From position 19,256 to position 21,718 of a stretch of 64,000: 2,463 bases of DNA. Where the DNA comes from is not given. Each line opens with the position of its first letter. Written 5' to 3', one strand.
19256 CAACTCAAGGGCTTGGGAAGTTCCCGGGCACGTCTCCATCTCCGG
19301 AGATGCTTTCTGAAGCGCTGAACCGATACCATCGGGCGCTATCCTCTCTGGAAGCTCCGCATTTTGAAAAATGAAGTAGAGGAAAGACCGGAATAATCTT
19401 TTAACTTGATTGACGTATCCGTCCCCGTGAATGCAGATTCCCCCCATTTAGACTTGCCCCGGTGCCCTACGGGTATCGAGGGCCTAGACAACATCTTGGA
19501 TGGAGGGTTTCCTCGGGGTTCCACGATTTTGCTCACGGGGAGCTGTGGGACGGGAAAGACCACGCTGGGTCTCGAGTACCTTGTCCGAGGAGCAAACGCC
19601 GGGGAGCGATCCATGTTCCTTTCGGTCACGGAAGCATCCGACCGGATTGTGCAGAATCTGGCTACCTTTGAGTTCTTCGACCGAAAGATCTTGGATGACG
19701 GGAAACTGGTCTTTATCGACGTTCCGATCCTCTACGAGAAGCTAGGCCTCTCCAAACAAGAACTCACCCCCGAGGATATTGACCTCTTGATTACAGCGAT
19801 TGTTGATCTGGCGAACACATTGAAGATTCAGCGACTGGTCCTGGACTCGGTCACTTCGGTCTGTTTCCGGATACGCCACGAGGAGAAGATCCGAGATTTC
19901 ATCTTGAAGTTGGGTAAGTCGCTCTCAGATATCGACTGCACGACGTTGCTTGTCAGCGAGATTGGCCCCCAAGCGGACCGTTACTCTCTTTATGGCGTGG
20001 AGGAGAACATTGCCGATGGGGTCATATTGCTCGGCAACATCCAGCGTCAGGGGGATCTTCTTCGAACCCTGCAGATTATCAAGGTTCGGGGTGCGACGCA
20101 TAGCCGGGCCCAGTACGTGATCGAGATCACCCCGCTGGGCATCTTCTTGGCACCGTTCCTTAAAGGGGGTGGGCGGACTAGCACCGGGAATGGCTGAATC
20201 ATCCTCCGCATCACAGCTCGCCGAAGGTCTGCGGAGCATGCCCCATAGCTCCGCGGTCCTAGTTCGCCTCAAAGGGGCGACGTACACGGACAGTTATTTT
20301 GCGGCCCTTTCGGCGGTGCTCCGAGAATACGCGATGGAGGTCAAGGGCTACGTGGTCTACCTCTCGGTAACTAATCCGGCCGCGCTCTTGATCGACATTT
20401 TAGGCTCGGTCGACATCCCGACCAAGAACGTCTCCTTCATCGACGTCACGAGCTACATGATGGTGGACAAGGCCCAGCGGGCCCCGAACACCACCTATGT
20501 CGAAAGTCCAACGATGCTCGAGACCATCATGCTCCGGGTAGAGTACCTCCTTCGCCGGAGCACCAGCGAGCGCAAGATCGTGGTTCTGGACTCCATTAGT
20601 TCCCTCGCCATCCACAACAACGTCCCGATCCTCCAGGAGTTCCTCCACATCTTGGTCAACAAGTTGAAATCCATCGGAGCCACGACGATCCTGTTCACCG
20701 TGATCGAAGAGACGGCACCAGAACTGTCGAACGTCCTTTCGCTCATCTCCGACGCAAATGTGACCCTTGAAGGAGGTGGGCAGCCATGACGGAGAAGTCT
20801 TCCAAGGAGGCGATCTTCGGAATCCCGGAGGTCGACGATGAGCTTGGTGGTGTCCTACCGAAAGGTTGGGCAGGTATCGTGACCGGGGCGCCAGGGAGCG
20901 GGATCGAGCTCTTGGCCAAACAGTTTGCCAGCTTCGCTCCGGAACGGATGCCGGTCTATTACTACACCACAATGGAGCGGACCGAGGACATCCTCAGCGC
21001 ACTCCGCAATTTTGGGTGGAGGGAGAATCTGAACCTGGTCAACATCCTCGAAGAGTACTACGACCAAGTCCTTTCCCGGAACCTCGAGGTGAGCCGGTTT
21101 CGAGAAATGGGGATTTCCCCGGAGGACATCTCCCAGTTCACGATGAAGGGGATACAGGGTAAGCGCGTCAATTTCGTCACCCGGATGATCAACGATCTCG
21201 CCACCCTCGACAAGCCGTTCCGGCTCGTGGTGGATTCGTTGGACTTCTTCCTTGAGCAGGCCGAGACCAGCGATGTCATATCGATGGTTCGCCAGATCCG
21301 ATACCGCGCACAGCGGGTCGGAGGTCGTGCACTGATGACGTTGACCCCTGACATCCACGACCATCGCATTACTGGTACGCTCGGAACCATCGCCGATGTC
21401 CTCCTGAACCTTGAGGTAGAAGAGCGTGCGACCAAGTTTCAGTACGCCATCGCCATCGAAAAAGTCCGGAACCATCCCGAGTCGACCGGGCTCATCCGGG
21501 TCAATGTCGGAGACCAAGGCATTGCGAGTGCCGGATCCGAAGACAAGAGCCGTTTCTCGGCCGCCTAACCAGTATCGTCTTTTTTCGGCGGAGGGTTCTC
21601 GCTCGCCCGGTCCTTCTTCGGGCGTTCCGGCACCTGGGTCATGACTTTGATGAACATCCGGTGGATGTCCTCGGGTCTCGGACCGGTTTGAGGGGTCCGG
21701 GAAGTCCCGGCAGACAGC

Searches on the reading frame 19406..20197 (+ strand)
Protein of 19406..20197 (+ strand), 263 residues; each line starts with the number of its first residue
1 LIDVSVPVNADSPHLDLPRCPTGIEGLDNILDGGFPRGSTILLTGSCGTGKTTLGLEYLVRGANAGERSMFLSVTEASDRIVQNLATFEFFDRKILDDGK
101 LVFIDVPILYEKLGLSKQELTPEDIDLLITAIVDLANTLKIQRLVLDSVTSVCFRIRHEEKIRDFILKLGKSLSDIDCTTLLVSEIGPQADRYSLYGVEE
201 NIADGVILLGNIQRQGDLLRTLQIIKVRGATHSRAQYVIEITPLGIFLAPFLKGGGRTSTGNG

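Call 23: search_protein_families(library=pfam, proteins=[window:19406-20197:+], max_evalue=0.00001)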
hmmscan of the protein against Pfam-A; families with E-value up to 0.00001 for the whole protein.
window:19406-20197:+ (263 aa): 2 families
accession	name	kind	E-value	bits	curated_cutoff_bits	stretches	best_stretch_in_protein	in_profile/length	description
PF06745.19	ATPase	-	1.5e-54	185.2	26.6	1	20-247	1-225/231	KaiC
PF13481.12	AAA_25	-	1.7e-06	28.3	27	1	25-183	20-187/195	AAA domain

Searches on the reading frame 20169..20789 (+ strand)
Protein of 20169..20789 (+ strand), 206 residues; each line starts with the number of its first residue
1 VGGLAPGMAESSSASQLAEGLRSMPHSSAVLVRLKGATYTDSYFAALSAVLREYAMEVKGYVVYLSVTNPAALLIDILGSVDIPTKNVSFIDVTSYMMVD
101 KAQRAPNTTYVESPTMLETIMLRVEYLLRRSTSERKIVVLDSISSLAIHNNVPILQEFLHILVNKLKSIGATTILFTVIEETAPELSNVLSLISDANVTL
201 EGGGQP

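Call 23: search_protein_families(library=pfam, proteins=[window:20169-20789:+], max_evalue=0.00001)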
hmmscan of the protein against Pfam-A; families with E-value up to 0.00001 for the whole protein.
window:20169-20789:+ (206 aa): 1 family
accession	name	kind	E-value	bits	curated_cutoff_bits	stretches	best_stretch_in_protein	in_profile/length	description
PF06745.19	ATPase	-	7.3e-06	26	26.6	1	95-200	82-187/231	KaiC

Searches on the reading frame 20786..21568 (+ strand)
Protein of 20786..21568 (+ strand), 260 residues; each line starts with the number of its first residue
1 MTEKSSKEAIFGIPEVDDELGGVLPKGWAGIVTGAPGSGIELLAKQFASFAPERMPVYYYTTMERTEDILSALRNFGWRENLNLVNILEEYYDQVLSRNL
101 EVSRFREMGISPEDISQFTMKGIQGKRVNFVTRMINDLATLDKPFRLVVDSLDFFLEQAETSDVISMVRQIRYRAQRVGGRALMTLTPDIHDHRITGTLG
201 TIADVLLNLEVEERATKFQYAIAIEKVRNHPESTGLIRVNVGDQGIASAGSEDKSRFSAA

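Call 23: search_protein_families(library=pfam, proteins=[window:20786-21568:+], max_evalue=0.00001)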
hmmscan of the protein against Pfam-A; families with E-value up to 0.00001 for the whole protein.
window:20786-21568:+ (260 aa): 2 families
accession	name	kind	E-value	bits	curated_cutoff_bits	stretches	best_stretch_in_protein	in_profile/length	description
PF06745.19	ATPase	-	2.9e-12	46.9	26.6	1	12-246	4-224/231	KaiC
PF24336.1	DUF7504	-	1.2e-06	29.6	27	1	131-207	97-177/179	Family of unknown function (DUF7504)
